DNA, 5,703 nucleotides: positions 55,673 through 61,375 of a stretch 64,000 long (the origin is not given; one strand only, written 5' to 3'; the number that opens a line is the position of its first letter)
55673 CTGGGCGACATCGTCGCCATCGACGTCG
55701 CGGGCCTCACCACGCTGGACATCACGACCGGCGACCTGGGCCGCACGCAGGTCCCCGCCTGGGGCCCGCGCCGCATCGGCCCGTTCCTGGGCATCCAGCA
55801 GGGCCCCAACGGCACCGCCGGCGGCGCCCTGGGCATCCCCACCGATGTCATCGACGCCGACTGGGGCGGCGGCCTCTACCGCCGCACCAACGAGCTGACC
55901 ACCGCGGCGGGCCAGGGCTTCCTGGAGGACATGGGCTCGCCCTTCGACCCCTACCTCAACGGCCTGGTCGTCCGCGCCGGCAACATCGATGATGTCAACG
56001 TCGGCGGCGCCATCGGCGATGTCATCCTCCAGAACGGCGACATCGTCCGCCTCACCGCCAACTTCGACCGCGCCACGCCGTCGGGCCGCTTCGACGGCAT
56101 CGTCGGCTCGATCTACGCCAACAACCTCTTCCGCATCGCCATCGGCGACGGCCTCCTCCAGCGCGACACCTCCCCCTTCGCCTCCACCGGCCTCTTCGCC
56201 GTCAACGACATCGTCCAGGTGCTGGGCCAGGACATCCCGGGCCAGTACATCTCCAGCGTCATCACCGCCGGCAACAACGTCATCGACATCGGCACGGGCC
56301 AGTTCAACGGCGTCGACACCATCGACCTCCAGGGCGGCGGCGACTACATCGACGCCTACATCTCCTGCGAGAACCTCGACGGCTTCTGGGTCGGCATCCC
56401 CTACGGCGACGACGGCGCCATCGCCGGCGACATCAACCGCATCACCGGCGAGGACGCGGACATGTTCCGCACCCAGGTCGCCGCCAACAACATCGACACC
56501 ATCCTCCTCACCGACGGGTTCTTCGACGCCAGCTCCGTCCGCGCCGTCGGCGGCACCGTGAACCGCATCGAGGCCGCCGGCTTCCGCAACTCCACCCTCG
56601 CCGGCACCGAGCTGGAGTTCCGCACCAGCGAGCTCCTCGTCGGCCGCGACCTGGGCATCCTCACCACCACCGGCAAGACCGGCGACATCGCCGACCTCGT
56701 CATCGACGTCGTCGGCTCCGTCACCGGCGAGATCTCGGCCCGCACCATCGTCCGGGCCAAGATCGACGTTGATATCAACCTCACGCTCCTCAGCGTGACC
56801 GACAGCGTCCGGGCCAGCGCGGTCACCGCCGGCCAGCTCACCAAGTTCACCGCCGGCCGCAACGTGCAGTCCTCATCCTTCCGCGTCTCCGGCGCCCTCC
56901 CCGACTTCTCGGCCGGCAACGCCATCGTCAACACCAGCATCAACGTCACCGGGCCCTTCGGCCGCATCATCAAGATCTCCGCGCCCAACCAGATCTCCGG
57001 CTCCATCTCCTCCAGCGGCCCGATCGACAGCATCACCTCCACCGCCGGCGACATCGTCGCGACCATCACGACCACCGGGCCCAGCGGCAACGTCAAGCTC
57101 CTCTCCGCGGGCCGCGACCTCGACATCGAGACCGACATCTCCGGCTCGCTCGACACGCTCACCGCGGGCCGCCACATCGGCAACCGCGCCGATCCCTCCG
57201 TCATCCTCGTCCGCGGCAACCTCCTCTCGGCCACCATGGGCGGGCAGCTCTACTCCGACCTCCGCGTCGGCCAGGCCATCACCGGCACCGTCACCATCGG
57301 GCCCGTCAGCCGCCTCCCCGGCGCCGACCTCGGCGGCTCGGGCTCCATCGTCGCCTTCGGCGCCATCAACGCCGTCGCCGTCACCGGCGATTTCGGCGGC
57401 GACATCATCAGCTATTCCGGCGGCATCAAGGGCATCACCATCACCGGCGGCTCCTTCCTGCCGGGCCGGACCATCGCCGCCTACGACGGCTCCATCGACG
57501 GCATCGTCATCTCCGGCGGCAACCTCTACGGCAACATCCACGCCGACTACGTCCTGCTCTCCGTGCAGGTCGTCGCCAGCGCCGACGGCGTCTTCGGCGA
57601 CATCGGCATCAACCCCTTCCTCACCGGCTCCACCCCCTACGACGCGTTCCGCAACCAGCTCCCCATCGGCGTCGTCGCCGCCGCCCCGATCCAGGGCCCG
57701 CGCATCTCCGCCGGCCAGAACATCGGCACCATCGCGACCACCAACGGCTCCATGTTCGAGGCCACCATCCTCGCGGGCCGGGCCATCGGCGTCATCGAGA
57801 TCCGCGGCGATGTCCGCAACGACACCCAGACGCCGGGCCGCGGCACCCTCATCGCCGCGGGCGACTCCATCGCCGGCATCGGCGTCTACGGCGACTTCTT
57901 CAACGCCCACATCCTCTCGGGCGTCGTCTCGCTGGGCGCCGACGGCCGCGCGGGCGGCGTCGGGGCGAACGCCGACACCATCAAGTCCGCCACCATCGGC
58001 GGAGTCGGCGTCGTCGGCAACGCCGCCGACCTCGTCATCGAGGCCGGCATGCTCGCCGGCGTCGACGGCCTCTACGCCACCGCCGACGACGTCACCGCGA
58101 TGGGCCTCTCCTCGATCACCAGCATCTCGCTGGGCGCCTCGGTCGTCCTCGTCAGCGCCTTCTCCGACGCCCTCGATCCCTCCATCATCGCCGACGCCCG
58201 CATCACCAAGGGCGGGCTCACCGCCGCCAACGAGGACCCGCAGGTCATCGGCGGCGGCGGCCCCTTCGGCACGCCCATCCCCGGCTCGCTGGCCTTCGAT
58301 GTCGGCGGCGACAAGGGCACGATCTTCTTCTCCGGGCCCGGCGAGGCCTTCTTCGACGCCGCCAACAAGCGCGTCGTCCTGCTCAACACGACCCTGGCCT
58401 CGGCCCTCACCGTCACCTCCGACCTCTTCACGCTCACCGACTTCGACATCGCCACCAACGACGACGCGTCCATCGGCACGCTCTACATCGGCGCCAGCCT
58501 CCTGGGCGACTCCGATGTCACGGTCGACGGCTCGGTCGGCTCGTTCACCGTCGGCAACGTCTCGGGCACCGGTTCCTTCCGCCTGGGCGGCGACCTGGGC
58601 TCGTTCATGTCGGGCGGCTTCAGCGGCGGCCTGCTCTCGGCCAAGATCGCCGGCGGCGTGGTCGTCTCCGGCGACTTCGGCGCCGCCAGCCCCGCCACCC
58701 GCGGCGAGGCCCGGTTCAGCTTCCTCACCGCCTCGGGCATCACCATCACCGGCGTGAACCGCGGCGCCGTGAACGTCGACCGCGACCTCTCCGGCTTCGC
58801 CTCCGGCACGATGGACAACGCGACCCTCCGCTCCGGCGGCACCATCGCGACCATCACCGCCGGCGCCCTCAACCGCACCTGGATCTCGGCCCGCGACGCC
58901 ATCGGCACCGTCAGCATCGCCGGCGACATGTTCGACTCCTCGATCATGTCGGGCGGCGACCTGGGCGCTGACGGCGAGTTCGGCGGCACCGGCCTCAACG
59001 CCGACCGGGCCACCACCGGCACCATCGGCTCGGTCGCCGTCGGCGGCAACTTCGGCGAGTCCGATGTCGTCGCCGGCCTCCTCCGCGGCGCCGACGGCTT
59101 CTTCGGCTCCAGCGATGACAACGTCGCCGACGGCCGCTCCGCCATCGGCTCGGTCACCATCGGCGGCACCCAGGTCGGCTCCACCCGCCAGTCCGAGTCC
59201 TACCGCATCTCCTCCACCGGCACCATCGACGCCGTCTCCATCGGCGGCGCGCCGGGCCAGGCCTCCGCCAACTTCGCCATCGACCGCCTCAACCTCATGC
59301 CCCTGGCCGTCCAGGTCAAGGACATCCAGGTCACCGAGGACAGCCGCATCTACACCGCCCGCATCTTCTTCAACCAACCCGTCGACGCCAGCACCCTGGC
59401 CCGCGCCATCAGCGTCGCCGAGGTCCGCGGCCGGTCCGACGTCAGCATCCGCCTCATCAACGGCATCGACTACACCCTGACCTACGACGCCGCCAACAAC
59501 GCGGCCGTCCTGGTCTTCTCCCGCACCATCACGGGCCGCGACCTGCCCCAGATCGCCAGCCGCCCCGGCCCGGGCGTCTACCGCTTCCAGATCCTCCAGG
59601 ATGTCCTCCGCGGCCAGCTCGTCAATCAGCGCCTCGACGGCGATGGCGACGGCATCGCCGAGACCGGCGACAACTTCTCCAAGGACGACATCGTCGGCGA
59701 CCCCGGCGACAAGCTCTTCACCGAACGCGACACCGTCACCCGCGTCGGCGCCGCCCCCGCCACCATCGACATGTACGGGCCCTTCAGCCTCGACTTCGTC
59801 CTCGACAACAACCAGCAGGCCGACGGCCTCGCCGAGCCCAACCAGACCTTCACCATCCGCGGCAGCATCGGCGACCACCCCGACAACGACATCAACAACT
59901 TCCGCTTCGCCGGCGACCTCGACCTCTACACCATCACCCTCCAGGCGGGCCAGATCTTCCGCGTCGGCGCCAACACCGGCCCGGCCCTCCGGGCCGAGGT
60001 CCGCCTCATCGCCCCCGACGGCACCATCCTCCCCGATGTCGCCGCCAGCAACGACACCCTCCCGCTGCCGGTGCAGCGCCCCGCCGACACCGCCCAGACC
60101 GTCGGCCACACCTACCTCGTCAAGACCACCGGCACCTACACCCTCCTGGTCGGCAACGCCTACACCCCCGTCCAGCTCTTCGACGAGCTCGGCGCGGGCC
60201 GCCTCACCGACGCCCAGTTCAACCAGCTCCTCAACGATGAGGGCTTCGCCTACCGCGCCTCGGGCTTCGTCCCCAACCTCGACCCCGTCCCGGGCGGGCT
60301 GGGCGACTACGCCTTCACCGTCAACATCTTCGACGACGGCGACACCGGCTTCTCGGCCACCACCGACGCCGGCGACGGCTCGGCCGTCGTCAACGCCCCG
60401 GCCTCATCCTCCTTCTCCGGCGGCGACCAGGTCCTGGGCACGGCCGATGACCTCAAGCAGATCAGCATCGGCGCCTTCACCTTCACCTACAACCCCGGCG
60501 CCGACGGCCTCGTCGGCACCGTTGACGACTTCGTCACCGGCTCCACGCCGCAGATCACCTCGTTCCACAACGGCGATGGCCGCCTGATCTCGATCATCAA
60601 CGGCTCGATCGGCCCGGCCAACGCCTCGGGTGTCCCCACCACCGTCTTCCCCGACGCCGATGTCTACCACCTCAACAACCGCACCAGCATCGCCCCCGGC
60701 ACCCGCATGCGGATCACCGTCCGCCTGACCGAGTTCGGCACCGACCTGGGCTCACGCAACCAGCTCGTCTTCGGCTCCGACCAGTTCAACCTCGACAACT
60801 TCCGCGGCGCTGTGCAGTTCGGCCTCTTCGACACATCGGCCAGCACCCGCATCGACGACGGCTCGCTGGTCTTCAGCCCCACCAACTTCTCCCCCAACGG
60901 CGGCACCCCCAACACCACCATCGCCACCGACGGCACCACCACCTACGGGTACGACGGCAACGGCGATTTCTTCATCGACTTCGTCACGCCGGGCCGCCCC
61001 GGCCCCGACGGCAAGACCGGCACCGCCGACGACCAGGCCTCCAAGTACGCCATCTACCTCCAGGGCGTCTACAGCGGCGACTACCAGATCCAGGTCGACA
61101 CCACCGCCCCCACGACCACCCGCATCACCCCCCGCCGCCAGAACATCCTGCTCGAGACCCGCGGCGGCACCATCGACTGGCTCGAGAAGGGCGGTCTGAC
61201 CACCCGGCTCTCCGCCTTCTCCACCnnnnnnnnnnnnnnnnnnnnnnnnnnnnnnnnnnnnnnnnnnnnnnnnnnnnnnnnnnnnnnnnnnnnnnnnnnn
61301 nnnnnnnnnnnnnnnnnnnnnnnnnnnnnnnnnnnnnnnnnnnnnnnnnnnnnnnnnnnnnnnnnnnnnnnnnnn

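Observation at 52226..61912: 3228-aa secreted giant with an N-terminal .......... motif, a beta-helix-like core and a C-terminal domain lacking recognisable catalytic motifs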

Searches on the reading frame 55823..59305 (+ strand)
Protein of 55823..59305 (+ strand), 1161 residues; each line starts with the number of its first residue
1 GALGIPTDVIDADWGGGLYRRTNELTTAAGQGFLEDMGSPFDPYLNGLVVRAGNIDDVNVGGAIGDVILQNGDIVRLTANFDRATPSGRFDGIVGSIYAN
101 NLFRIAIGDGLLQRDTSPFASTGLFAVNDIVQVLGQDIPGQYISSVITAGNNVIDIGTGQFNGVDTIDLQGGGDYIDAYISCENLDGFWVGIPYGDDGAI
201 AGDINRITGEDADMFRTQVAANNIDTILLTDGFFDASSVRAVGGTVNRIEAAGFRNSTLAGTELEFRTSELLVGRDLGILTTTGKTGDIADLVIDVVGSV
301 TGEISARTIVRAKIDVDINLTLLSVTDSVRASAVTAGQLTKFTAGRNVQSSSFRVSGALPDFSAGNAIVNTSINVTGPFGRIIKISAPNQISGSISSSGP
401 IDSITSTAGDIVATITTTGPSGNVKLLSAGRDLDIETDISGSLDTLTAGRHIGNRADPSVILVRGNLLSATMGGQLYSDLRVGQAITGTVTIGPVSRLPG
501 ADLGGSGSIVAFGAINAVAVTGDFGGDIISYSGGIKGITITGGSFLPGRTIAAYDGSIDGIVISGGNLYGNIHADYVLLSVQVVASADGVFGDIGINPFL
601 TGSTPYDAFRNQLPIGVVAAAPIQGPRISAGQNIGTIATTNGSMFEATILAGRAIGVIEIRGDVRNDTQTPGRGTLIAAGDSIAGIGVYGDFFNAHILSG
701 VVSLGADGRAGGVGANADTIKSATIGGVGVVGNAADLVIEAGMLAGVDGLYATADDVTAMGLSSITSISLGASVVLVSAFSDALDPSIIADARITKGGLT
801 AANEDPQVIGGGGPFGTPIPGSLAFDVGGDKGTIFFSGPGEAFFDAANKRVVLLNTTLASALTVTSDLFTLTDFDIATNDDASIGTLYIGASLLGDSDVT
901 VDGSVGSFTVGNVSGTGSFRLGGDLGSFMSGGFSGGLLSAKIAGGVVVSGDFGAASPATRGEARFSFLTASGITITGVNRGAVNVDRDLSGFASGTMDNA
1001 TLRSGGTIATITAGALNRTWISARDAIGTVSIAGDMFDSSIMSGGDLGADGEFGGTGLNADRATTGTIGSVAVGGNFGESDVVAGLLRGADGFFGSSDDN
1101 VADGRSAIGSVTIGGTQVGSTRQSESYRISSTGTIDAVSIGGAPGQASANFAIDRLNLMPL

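Call 89: search_solved_structures(query=A7, max_evalue=1)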
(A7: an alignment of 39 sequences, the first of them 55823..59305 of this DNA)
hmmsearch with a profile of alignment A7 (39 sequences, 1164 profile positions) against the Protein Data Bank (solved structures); distinct sequences matched with E-value up to 1: 0.

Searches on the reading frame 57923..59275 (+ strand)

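Call 10: search_protein_families(library=pfam, proteins=[window:57923-59275:+], max_evalue=5)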
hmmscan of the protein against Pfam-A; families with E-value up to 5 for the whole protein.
window:57923-59275:+ (451 aa): 1 family
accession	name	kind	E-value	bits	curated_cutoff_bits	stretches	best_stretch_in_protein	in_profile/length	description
PF08334.16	T2SSG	-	1.9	9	21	0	1-19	87-105/108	Type II secretion system (T2SS), protein G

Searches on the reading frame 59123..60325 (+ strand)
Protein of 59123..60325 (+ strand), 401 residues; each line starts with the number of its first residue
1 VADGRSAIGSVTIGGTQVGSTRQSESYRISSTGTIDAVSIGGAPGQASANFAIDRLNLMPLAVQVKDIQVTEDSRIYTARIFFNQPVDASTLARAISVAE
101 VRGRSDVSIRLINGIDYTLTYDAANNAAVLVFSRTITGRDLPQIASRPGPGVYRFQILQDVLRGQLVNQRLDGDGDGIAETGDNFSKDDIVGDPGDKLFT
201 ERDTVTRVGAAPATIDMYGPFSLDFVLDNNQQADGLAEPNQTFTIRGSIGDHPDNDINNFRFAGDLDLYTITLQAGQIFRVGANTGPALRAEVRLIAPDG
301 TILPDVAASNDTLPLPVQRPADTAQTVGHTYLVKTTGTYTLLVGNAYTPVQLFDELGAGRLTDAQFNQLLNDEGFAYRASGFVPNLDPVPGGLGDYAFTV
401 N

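Call 10: search_protein_families(library=pfam, proteins=[window:59123-60325:+], max_evalue=5)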
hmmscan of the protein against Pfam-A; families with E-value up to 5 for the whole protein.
window:59123-60325:+ (401 aa): 1 family
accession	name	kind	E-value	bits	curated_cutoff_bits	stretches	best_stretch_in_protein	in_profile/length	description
PF05901.16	Excalibur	-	0.072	13.9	22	1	168-179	23-34/36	Excalibur calcium-binding domain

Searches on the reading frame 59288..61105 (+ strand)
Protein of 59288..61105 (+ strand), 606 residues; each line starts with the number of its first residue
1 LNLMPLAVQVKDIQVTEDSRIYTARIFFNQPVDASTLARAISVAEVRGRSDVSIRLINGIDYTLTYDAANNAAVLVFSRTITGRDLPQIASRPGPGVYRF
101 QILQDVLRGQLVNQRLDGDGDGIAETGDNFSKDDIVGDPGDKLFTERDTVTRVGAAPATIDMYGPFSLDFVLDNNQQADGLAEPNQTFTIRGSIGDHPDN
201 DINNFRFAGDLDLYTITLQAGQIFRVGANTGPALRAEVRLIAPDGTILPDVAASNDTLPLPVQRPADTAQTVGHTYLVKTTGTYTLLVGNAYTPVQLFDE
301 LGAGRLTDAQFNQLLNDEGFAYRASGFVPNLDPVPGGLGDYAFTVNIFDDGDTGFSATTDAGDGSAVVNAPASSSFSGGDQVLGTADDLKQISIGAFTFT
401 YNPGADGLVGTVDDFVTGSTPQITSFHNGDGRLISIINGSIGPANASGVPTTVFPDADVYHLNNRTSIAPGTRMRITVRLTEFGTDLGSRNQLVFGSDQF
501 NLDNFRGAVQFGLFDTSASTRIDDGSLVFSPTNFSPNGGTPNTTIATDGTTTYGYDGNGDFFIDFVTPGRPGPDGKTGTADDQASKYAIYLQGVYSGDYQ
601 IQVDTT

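Call 88: search_solved_structures(query=A6, max_evalue=1)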
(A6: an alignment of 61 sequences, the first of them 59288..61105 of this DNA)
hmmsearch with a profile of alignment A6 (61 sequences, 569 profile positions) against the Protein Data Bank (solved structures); distinct sequences matched with E-value up to 1: 0.

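Call 90: search_protein_families(library=pfam, alignment_id=A6, max_evalue=0.01)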
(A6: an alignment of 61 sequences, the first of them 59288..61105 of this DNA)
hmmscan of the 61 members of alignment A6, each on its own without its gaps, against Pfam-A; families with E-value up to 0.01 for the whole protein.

A. member 1, window:59288-61105:+ (606 aa): 0 families

B. families by the number of members that match (of 61 scanned): 2 families
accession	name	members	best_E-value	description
PF04151.21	PPC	2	0.00022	Bacterial pre-peptidase C-terminal domain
PF18683.7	ChiW_Ig_like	1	0.005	Chitinase W immunoglobulin-like domain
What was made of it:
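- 59828..60175 (+): PPC-like domain no. 2 (about residues 2535-2650); moderate support. Pfam PPC hits 2 of 61 orthologs (call 90).
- Checked: Ig-like domain (about 2360-2470): no support beyond one marginal Pfam hit in 61 orthologs (call 90).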

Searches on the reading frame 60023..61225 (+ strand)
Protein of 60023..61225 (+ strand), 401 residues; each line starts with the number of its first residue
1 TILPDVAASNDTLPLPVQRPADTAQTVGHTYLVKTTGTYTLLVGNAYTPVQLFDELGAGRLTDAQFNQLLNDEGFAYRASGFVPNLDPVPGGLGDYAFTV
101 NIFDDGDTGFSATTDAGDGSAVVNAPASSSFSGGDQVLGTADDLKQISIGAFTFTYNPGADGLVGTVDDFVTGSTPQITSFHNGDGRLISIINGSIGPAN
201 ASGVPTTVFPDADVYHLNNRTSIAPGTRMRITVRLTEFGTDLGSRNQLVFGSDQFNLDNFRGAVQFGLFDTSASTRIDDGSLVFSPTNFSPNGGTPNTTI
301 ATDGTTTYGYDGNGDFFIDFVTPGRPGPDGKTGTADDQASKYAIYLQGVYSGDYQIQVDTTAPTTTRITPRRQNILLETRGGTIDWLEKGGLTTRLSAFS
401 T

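Call 10: search_protein_families(library=pfam, proteins=[window:60023-61225:+], max_evalue=5)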
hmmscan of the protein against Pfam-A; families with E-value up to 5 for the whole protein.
window:60023-61225:+ (401 aa): 1 family
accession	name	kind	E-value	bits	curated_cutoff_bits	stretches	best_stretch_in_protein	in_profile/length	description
PF09100.16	Qn_am_d_aIV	-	0.31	11.3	25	0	154-177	29-52/133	Quinohemoprotein amine dehydrogenase, alpha subunit domain IV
